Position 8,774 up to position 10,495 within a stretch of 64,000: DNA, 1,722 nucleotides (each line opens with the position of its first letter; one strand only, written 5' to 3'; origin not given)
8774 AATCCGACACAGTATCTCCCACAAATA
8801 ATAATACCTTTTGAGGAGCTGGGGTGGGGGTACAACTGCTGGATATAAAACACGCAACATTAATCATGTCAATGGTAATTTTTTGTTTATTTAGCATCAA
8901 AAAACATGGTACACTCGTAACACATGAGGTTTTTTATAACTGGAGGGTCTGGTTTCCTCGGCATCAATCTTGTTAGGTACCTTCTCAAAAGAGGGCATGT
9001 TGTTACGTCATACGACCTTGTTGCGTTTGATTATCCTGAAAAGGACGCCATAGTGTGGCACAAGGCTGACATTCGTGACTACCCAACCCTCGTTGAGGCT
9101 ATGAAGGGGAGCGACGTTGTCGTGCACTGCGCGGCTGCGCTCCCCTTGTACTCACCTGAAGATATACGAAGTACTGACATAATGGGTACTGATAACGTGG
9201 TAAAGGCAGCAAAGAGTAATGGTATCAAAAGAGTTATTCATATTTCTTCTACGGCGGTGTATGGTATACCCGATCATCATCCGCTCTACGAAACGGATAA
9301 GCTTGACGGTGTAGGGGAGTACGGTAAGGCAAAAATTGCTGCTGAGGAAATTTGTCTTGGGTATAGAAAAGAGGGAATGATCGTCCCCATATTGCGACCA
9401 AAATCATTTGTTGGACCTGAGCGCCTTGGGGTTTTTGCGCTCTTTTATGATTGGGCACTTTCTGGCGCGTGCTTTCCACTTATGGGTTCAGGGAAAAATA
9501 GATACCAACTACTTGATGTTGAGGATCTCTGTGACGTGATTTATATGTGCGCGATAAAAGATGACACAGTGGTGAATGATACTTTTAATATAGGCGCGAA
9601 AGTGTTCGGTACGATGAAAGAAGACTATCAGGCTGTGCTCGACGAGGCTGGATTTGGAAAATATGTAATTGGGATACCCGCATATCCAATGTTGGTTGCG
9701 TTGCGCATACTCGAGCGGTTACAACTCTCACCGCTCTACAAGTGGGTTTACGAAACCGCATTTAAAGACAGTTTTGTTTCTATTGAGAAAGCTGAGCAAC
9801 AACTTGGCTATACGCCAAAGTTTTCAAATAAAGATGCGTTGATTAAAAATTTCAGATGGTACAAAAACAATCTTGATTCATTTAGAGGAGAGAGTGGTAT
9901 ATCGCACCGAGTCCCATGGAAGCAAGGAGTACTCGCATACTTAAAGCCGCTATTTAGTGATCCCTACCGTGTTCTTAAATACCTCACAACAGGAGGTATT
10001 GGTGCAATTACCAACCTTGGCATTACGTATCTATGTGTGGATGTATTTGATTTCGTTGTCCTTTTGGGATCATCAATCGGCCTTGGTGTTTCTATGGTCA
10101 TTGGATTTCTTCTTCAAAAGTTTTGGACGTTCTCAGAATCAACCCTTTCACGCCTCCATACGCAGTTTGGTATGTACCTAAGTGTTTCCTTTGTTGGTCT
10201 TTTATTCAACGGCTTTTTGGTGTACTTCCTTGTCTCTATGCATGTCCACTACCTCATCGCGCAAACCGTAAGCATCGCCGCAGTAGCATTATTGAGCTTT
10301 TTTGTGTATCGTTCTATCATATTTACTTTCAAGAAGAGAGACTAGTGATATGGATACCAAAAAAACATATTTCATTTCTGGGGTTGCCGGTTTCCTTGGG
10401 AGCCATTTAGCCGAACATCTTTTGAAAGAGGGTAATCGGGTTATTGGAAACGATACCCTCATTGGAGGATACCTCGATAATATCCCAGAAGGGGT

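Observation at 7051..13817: Candidate lipid-linked pentose (decaprenyl-phospho-arabinose-like) pathway built from fused enzymes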

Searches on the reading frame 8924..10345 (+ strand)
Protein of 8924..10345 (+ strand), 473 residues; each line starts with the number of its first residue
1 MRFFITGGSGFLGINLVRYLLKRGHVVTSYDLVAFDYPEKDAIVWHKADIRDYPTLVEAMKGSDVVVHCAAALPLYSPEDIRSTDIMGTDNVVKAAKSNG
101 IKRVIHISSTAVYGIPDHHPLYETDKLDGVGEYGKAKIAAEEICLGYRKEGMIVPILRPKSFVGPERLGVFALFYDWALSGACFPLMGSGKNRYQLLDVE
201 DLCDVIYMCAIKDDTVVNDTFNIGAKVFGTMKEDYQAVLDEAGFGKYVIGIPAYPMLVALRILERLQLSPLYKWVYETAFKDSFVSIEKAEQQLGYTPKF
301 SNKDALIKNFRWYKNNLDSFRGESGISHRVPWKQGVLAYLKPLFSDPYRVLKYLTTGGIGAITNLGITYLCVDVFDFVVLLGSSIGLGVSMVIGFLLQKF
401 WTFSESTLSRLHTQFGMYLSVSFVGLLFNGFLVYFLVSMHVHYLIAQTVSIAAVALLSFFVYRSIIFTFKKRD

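Call 3: search_protein_families(library=pfam, proteins=[window:8924-10345:+], max_evalue=0.01)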
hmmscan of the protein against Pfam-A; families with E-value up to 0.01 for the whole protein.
window:8924-10345:+ (473 aa): 9 families
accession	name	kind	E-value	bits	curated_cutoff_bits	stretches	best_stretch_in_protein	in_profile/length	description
PF01370.27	Epimerase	-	2.1e-37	129.3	20.9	1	4-224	2-240/240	NAD dependent epimerase/dehydratase family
PF16363.11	GDP_Man_Dehyd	-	4.2e-21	76.2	27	1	4-224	1-248/332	GDP-mannose 4,6 dehydratase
PF01073.25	3Beta_HSD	-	2.5e-18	66.5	22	1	5-115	2-122/280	3-beta hydroxysteroid dehydrogenase/isomerase family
PF04138.20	GtrA_DPMS_TM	-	2.1e-15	57.4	26.1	1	352-467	1-117/117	GtrA/DPMS, transmembrane domain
PF13460.12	NAD_binding_10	-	7.7e-14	52.4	27.2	1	7-162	1-146/184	NAD(P)H-binding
PF04321.23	RmlD_sub_bind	-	2e-12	47.2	27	1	1-154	1-146/287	RmlD substrate binding domain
PF07993.18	NAD_binding_4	-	2.8e-12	46.8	20.1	1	61-169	87-214/258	Male sterility protein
PF02719.21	Polysacc_synt_2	-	3.7e-08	33.3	20.2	1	44-109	57-128/293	Polysaccharide biosynthesis protein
PF05368.20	NmrA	-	0.00019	21.6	27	1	5-106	7-104/298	NmrA-like family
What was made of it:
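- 8924..9958 (+): SDR_A (aa 1-345): extended, GalE-like NAD-dependent SDR. Candidate epimerase or oxidoreductase acting on polyprenyl-P-ribofuranose. Pfam Epimerase, E 2e-37 (call 3).
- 9962..10345 (+): GtrA-like 4-TM domain (aa 347-473), joined to SDR_A by a linker of about 8 residues. Membrane anchor and/or flippase, probably the partner of the GT2 branch. PF04138, E 2e-15, full model (call 3).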

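Call 4: search_protein_families(library=ncbifam, proteins=[window:8924-10345:+], max_evalue=0.01)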
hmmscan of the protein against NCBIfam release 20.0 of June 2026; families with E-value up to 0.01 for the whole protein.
window:8924-10345:+ (473 aa): 25 families
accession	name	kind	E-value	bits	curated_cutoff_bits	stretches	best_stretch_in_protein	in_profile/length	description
TIGR03466.1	HpnA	hypoth_equivalog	3e-27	95.4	367.65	1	2-166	2-174/327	hopanoid-associated sugar epimerase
TIGR04180.1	EDH_00030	hypoth_equivalog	3.8e-22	78.7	475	1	4-226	2-240/297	NAD-dependent 4,6-dehydratase LegB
NF042422.1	oxyalk_red_OleD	equivalog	4.7e-22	78.8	580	1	1-194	1-199/329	2-alkyl-3-oxoalkanoate reductase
TIGR01181.1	dTDP_gluc_dehyt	equivalog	3.4e-20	72.4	365.1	1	3-320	2-318/321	dTDP-glucose 4,6-dehydratase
NF042423.1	oxyalk_red_Shew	equivalog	1.8e-17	63.4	580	1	2-166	10-178/331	2-alkyl-3-oxoalkanoate reductase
TIGR01179.1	galE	equivalog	3.3e-16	59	262.3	1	4-150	3-162/332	UDP-glucose 4-epimerase GalE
TIGR02622.1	CDP_4_6_dhtase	equivalog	1.1e-13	51.1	278.45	1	2-149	6-170/352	CDP-glucose 4,6-dehydratase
NF052578.1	StrlDmthSdmBMthl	equivalog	8.5e-13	48.7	600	1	2-165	2-172/328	sterol demethylase protein SdmB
TIGR01746.1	Thioester-redct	subfamily_domain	3.8e-12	46.1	213.35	1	63-171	89-204/371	thioester reductase domain-containing protein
TIGR03589.1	PseB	equivalog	7.1e-11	41.6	407.75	1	4-109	8-125/324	UDP-N-acetylglucosamine 4,6-dehydratase (inverting)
NF004520.0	PRK05865.1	equivalog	1.1e-10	40.1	1509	1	1-111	1-105/854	sugar epimerase family protein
TIGR04130.1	FnlA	equivalog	2e-09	36.8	730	1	42-115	53-131/337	UDP-N-acetylglucosamine 4,6-dehydratase/5-epimerase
NF058621.1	DiazavRedAvaA7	equivalog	4.2e-09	36.5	400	1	1-122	1-126/304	3-diazoavenalumate denitrifying reductase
NF043036.1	ErythonDh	equivalog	6.2e-09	35.5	325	1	1-153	1-169/321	D-erythronate dehydrogenase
TIGR01214.1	rmlD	equivalog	1.2e-08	34.5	224.05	1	3-154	2-145/285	dTDP-4-dehydrorhamnose reductase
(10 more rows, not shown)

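Call 6: search_solved_structures(query=window:8924-10345:+, max_evalue=0.001, show_alignments=1)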
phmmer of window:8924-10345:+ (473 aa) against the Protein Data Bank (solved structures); distinct sequences matched with E-value up to 0.001: 114 (the best 60 are shown).
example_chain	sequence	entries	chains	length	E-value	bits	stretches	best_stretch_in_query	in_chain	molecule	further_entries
1r6d_A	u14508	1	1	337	2.4e-19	72.8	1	1-233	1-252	TDP-glucose-4,6-dehydratase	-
1r66_A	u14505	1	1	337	3.8e-19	72.1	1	1-233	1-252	TDP-glucose-4,6-dehydratase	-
8rdg_A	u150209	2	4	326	1.8e-17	66.6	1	1-243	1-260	SDR family NAD(P)-dependent oxidoreductase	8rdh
3aw9_A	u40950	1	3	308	2.8e-17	65.9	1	1-205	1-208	NAD-dependent epimerase/dehydratase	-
7ys8_A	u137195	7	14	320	3.7e-17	65.5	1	1-226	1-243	UDP-glucose 4-epimerase | UDP-glucose 4-epimerase along with EC 5.1.3.2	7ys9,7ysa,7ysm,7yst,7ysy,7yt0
8rdi_A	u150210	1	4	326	6.2e-17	64.8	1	1-243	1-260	SDR family NAD(P)-dependent oxidoreductase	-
6jkg_A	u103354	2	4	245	1.1e-16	64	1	3-227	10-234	Sterol-4-alpha-carboxylate 3-dehydrogenase, decarboxylating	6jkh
6wjb_A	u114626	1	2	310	3.2e-16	62.4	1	2-231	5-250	NAD-dependent epimerase/dehydratase family protein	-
8vr2_A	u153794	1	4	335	3.7e-16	62.2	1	2-225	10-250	NAD-dependent epimerase/dehydratase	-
3icp_A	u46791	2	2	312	7e-16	61.3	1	1-205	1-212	NAD-dependent epimerase/dehydratase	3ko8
6wj9_A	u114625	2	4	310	3e-15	59.2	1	2-231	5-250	NAD-dependent epimerase/dehydratase family protein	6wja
2hun_A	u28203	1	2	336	5.9e-15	58.3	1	1-249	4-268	336aa long hypothetical dTDP-glucose 4,6-dehydratase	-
8shh_A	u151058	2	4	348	3.5e-14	55.7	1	2-240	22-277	dTDP-glucose 4,6-dehydratase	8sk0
3wj7_A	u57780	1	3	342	7.4e-14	54.6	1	4-315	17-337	Putative oxidoreductase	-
6bwl_A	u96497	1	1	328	1.3e-12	50.5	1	1-208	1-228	Pal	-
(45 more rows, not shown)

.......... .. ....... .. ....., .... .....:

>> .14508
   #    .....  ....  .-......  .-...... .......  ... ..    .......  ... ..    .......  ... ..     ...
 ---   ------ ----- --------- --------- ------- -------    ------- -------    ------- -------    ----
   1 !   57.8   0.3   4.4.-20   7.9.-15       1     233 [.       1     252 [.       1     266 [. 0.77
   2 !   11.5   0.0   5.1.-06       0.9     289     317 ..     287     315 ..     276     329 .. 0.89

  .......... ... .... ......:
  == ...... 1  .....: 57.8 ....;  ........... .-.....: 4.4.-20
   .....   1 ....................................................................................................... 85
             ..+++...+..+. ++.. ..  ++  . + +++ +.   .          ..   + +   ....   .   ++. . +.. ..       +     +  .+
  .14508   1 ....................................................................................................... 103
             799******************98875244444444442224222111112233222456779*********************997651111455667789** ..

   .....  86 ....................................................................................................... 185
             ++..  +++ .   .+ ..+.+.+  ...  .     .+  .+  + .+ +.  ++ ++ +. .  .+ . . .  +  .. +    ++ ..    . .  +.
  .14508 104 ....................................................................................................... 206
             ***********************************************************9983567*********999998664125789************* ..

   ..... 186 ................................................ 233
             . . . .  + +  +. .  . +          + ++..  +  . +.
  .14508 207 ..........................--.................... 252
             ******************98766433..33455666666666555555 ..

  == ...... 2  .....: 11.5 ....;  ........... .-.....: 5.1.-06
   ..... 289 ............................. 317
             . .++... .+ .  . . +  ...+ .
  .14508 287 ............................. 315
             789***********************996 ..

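Call 9: find_homologous_proteins(query=window:8924-10345:+, max_evalue=0.00001)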
Query window:8924-10345:+ (473 aa): 8000 proteins with E <= 0.00001 among 8000 candidates; the best 120 are listed.
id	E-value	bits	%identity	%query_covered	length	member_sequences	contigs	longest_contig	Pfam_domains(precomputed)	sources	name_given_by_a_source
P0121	0.0e+0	1078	100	100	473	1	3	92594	PF04321.24,PF16363.12,PF02719.22,PF01073.26,PF07993.19,PF04138.21,PF13460.13,PF01370.28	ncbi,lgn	-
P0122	2.5e-245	833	75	99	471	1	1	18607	PF04321.24,PF16363.12,PF02719.22,PF01073.26,PF07993.19,PF04138.21,PF13460.13,PF01370.28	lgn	-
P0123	2.6e-168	579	71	73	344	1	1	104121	PF04321.24,PF16363.12,PF02719.22,PF01073.26,PF07993.19,PF13460.13,PF01370.28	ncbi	-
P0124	9.1e-168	577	71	73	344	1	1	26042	PF04321.24,PF16363.12,PF02719.22,PF01073.26,PF07993.19,PF13460.13,PF01370.28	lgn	-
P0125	1.6e-166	573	71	73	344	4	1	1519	PF04321.24,PF16363.12,PF02719.22,PF01073.26,PF07993.19,PF13460.13,PF01370.28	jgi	jgi:nucleoside-diphosphate-sugar epimerase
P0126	1.8e-166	573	71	73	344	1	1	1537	PF04321.24,PF16363.12,PF02719.22,PF01073.26,PF07993.19,PF13460.13,PF01370.28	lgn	-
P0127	4.1e-166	572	72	73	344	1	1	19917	PF04321.24,PF16363.12,PF02719.22,PF01073.26,PF07993.19,PF13460.13,PF01370.28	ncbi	-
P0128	6.0e-166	571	71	73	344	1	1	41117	PF04321.24,PF16363.12,PF02719.22,PF01073.26,PF07993.19,PF13460.13,PF01370.28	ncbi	-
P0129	8.4e-166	571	71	72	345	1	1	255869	PF04321.24,PF16363.12,PF02719.22,PF01073.26,PF07993.19,PF13460.13,PF01370.28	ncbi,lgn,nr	ncbi:NAD-dependent epimerase/dehydratase family protein [Candidatus Dojkabacteria bacterium]|nr:NAD-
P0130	8.7e-166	571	72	73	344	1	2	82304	PF04321.24,PF16363.12,PF02719.22,PF01073.26,PF07993.19,PF13460.13,PF01370.28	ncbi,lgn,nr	ncbi:MAG TPA: NAD-dependent epimerase/dehydratase family protein [Candidatus Paceibacterota bacteriu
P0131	1.3e-165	570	72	73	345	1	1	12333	PF04321.24,PF16363.12,PF02719.22,PF01073.26,PF07993.19,PF13460.13,PF01370.28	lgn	-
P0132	1.4e-165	570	72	73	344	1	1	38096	PF04321.24,PF16363.12,PF02719.22,PF01073.26,PF07993.19,PF13460.13,PF01370.28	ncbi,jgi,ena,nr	ncbi:MAG TPA: NAD-dependent epimerase/dehydratase family protein [Candidatus Paceibacterota bacteriu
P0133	1.9e-165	569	72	73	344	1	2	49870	PF04321.24,PF16363.12,PF02719.22,PF01073.26,PF07993.19,PF13460.13,PF01370.28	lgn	-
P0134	2.0e-165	569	72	73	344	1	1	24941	PF04321.24,PF16363.12,PF02719.22,PF01073.26,PF07993.19,PF13460.13,PF01370.28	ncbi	-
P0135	5.4e-165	568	73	73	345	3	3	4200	PF04321.24,PF16363.12,PF02719.22,PF01073.26,PF07993.19,PF13460.13,PF01370.28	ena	-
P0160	6.0e-163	561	70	73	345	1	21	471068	PF04321.24,PF16363.12,PF02719.22,PF05368.20,PF01073.26,PF07993.19,PF13460.13,PF01370.28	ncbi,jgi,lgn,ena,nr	ncbi:NAD-dependent epimerase/dehydratase family protein [Candidatus Peregrinibacteria bacterium]|jgi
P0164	8.1e-163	561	70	73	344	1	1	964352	PF04321.24,PF16363.12,PF02719.22,PF01073.26,PF07993.19,PF13460.13,PF01370.28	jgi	jgi:nucleoside-diphosphate-sugar epimerase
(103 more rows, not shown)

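Call 38: find_encoding_contigs(protein=P0122, flank=10000, max_places=2)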
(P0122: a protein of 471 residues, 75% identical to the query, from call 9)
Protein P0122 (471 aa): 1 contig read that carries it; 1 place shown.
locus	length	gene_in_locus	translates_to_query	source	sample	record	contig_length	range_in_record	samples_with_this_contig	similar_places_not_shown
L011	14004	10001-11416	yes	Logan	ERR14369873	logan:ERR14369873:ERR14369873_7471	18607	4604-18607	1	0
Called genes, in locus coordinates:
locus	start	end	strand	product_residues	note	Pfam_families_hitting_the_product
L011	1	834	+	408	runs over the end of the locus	PF13439:Glyco_transf_4, PF13579:Glyco_trans_4_4 (weak), PF20706:GT4-conflict, PF00534:Glycos_transf_1, PF13692:Glyco_trans_1_4, PF13524:Glyco_trans_1_2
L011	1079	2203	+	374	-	PF13579:Glyco_trans_4_4, PF13439:Glyco_transf_4, PF00534:Glycos_transf_1, PF13692:Glyco_trans_1_4, PF13524:Glyco_trans_1_2 (faint)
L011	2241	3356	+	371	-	PF13439:Glyco_transf_4 (weak), PF20706:GT4-conflict, PF00534:Glycos_transf_1, PF13692:Glyco_trans_1_4, PF13524:Glyco_trans_1_2 (weak)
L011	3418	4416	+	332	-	PF01933:CofD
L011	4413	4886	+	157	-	-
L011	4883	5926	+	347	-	PF13477:Glyco_trans_4_2 (weak), PF20706:GT4-conflict (weak), PF00534:Glycos_transf_1, PF13692:Glyco_trans_1_4, PF13524:Glyco_trans_1_2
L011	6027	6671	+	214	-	PF13489:Methyltransf_23, PF07021:MetW, PF13847:Methyltransf_31, PF08241:Methyltransf_11, PF08242:Methyltransf_12 (weak), PF13649:Methyltransf_25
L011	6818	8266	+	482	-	-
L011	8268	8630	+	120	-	PF00893:Multi_Drug_Res (faint), PF10639:TMEM234 (weak)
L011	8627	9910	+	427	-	PF01040:UbiA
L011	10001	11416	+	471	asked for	PF01073:3Beta_HSD, PF01370:Epimerase, PF02719:Polysacc_synt_2 (weak), PF04321:RmlD_sub_bind, PF13460:NAD_binding_10, PF16363:GDP_Man_Dehyd, PF07993:NAD_binding_4, PF04138:GtrA_DPMS_TM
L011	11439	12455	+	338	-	PF01073:3Beta_HSD, PF01370:Epimerase, PF02719:Polysacc_synt_2 (weak), PF04321:RmlD_sub_bind, PF07993:NAD_binding_4 (faint), PF13460:NAD_binding_10, PF16363:GDP_Man_Dehyd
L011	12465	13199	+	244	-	PF00535:Glycos_transf_2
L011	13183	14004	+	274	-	?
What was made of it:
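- Checked: The same fusion occurs in an independent sample (75% identical protein, same gene order; call 38).
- Call 38. A 75% identical protein from an independent sample has the same fusion in the same gene order (call 38).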

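Call 64: predict_structure(alignment_id=A4)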
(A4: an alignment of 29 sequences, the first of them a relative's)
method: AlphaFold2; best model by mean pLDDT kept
length: 473 residues; sequences in the alignment: 29
mean_pLDDT: 80.1   pTM: 0.72
mean pLDDT of the five models: 80.1, 77.5, 76.9, 76.4, 74.5
residues with pLDDT >= 90: 167; 70-90: 180; 50-70: 107; < 50: 19
segments of 3 or more residues with pLDDT < 50: 114-117, 324-332, 403-405, 471-473
pLDDT, mean of each block of 10 residues (from residue 1): 92 91 96 81 91 96 94 69 90 97 90 54 76 85 96 94 76 84 84 90 97 96 93 93 90 74 68 65 89 96 94 82 49 59 68 65 70 71 70 68 54 71 75 81 73 71 64 43
secondary structure, 60 per line:
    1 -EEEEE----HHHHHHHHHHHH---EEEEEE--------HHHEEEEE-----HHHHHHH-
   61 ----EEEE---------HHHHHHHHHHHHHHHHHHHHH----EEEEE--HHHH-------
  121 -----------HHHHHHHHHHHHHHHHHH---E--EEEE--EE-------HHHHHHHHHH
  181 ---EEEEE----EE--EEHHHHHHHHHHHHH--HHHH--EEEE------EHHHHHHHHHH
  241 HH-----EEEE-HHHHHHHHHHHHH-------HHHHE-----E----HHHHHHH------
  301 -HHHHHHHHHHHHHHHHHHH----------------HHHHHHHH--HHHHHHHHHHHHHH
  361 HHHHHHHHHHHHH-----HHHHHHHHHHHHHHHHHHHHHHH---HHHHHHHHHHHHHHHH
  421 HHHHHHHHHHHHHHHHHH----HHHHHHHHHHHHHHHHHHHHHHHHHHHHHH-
elements in order: E2-6 H11-22 E26-31 E43-47 H53-59 E65-68 H78-98 E103-107 H110-113 H132-149 E156-159 H171-180 E184-188 H199-211 H214-217 E220-223 H231-242 E248-251 H253-265 H273-276 H288-294 H302-320 H337-344 H347-373 H379-401 H405-438 H443-472
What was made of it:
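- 8924..9958 (+): AF2 pLDDT about 90 (call 64).
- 9962..10345 (+): Four helices 347-373, 379-401, 405-438 and 443-472, pLDDT about 70 (call 64).
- On GtrA family (PF04138): Four helices in the AF2 model at pLDDT about 70 (call 64).
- Checked: AlphaFold2 gives a confident SDR domain and four long helices at 347-472 (call 64).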

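Call 66: search_protein_representatives(protein=window:8924-10345:+)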
Query: 473 residues. Proteins with E-value up to 0.001 (for the whole library): 52637; up to 1e-10: 8716; up to 1e-30: 383. The best 150 are listed.
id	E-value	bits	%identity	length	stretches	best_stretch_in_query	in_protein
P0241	3.2e-129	448.3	58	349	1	1-344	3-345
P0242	9.6e-100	351.1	50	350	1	3-344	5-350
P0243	2.5e-99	349.7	72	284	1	94-308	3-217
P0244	2.8e-96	339.6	52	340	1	2-316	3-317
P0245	1.5e-95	337.2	47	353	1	4-341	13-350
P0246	1.2e-93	331.0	47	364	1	4-344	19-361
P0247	4.1e-93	329.2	47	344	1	1-343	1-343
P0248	3.3e-92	326.2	53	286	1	61-341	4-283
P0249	7.0e-91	321.8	46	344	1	3-345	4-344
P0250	1.9e-90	320.4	60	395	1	21-273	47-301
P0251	5.5e-90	318.9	48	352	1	1-342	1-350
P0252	2.9e-89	316.5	45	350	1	2-343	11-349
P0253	8.4e-89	315.0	46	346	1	2-343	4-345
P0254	1.0e-86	308.1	50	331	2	2-252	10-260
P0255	1.2e-84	301.3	44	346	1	1-341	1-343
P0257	3.2e-82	293.3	50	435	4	100-210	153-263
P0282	4.4e-67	243.4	47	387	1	92-340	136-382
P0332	3.0e-53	197.8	46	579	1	87-299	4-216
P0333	4.0e-53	197.4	33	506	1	1-419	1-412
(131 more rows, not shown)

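Call 67: search_protein_families(library=pfam, proteins=[P0333, P0332, P0257, P0250, P0282], max_evalue=0.001)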
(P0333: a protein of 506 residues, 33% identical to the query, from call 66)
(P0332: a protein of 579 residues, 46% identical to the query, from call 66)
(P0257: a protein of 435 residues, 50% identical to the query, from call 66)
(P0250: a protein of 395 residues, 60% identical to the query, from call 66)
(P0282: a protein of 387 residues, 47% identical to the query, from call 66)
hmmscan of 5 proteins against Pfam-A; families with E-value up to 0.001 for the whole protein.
P0333 (506 aa): 9 families
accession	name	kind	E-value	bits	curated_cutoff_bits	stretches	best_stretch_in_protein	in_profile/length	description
PF01370.27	Epimerase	-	2.3e-40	138.9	20.9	1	3-226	1-240/240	NAD dependent epimerase/dehydratase family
PF04608.18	PgpA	-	7.2e-33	113.9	28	1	360-501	1-140/141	Phosphatidylglycerophosphatase A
PF16363.11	GDP_Man_Dehyd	-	3.8e-24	86.2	27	1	5-306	2-328/332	GDP-mannose 4,6 dehydratase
PF01073.25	3Beta_HSD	-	1.1e-21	77.6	22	1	4-207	1-224/280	3-beta hydroxysteroid dehydrogenase/isomerase family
PF07993.18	NAD_binding_4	-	2.3e-18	66.7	20.1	1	39-172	59-215/258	Male sterility protein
PF04321.23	RmlD_sub_bind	-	5.3e-13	49.1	27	1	1-160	1-147/287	RmlD substrate binding domain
PF13460.12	NAD_binding_10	-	3.5e-11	43.7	27.2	1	7-164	1-146/184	NAD(P)H-binding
PF05368.20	NmrA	-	8.1e-07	29.4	27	1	2-71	4-78/298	NmrA-like family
PF02719.21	Polysacc_synt_2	-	9.1e-07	28.8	20.2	1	3-110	1-128/293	Polysaccharide biosynthesis protein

P0332 (579 aa): 5 families
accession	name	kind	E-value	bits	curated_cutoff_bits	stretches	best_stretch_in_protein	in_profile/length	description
PF01370.27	Epimerase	-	2.4e-23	83.2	20.9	1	3-141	92-240/240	NAD dependent epimerase/dehydratase family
PF01040.23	UbiA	-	4.9e-12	46.1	34.2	1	316-393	19-96/250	UbiA prenyltransferase family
PF16363.11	GDP_Man_Dehyd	-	2.1e-11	44.3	27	1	3-159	103-266/332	GDP-mannose 4,6 dehydratase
PF01073.25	3Beta_HSD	-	9.7e-07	28.5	22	1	2-126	92-228/280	3-beta hydroxysteroid dehydrogenase/isomerase family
PF13460.12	NAD_binding_10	-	0.00083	19.7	27.2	0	4-79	76-146/184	NAD(P)H-binding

P0257 (435 aa): 7 families
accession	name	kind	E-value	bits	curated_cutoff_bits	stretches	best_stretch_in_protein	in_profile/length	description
PF01370.27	Epimerase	-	5.4e-33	114.8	20.9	1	9-266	2-228/240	NAD dependent epimerase/dehydratase family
PF16363.11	GDP_Man_Dehyd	-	8.3e-24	85.1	27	1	9-279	1-253/332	GDP-mannose 4,6 dehydratase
PF01073.25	3Beta_HSD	-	1.3e-15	57.6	22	1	9-123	1-104/280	3-beta hydroxysteroid dehydrogenase/isomerase family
PF07993.18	NAD_binding_4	-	5.4e-13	49.1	20.1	1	10-226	1-218/258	Male sterility protein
PF02719.21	Polysacc_synt_2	-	2.7e-08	33.8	20.2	1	9-124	2-117/293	Polysaccharide biosynthesis protein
PF04321.23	RmlD_sub_bind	-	7.7e-06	25.6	27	0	156-206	95-145/287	RmlD substrate binding domain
PF13460.12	NAD_binding_10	-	9.8e-06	26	27.2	1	68-213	40-144/184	NAD(P)H-binding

P0250 (395 aa): 7 families
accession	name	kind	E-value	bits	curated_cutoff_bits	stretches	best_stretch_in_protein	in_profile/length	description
PF01370.27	Epimerase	-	1.2e-32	113.7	20.9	1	50-252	22-240/240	NAD dependent epimerase/dehydratase family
PF16363.11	GDP_Man_Dehyd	-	3.8e-21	76.3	27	1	65-268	50-264/332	GDP-mannose 4,6 dehydratase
PF01073.25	3Beta_HSD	-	3.5e-13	49.7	22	1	68-233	45-225/280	3-beta hydroxysteroid dehydrogenase/isomerase family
PF13460.12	NAD_binding_10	-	9.2e-12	45.6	27.2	1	63-190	35-147/184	NAD(P)H-binding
PF07993.18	NAD_binding_4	-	7.5e-11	42.1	20.1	1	65-193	59-211/258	Male sterility protein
PF02719.21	Polysacc_synt_2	-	6.4e-07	29.3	20.2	1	68-136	55-128/293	Polysaccharide biosynthesis protein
PF04321.23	RmlD_sub_bind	-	1.2e-05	24.9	27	1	73-176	34-141/287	RmlD substrate binding domain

P0282 (387 aa): 7 families
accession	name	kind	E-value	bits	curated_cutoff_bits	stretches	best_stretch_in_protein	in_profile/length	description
PF01370.27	Epimerase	-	2.7e-27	96.2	20.9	1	135-266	97-240/240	NAD dependent epimerase/dehydratase family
PF13580.11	SIS_2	-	3e-23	82.8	27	1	34-148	19-134/138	SIS domain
PF16363.11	GDP_Man_Dehyd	-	1.3e-17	64.7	27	1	136-346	109-327/332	GDP-mannose 4,6 dehydratase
PF13460.12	NAD_binding_10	-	4e-07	30.5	27.2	1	125-206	69-146/184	NAD(P)H-binding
PF01073.25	3Beta_HSD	-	3e-05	23.6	22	1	135-258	98-233/280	3-beta hydroxysteroid dehydrogenase/isomerase family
PF07993.18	NAD_binding_4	-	4.7e-05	23.1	20.1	1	171-217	171-218/258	Male sterility protein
PF04321.23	RmlD_sub_bind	-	0.00015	21.4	27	1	138-213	87-158/287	RmlD substrate binding domain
